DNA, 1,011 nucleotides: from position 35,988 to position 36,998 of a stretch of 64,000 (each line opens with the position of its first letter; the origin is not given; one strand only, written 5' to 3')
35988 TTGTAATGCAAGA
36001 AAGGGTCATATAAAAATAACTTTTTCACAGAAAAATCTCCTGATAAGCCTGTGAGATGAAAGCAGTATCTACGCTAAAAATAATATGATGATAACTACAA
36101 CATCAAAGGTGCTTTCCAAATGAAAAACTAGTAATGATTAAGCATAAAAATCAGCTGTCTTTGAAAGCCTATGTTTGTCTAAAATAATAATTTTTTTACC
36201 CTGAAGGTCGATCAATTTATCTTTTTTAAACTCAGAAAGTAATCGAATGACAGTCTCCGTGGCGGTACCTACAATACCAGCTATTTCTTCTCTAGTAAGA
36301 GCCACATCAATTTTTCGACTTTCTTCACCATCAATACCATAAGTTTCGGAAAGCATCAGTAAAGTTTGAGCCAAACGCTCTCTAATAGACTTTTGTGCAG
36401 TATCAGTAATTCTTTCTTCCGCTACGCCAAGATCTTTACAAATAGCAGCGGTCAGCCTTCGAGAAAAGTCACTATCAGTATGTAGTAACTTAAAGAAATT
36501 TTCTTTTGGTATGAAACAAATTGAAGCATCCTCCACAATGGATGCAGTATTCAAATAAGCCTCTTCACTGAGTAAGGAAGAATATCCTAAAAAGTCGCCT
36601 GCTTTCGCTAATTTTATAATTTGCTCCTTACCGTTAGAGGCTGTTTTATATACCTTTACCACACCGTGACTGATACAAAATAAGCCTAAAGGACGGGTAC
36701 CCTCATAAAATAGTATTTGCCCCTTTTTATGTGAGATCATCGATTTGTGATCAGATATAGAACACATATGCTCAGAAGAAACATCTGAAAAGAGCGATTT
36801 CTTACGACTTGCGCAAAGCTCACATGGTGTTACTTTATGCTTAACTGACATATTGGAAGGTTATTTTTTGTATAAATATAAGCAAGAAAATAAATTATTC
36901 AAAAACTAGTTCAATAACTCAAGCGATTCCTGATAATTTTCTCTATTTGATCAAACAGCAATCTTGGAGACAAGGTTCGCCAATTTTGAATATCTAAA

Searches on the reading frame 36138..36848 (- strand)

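Call 60: search_protein_families(library=pfam, proteins=[window:36138-36848:-], max_evalue=0.001)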
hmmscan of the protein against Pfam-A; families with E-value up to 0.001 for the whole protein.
window:36138-36848:- (236 aa): 3 families
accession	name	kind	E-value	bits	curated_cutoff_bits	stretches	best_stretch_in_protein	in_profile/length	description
PF00027.35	cNMP_binding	-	2.3e-19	69.6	27.5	1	39-124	3-88/89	Cyclic nucleotide-binding domain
PF13545.12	HTH_Crp_2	-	1.1e-18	67.4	27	1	157-230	1-69/70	Crp-like helix-turn-helix domain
PF00325.26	Crp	-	2.7e-07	30.6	21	1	183-213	2-32/32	Bacterial regulatory proteins, crp family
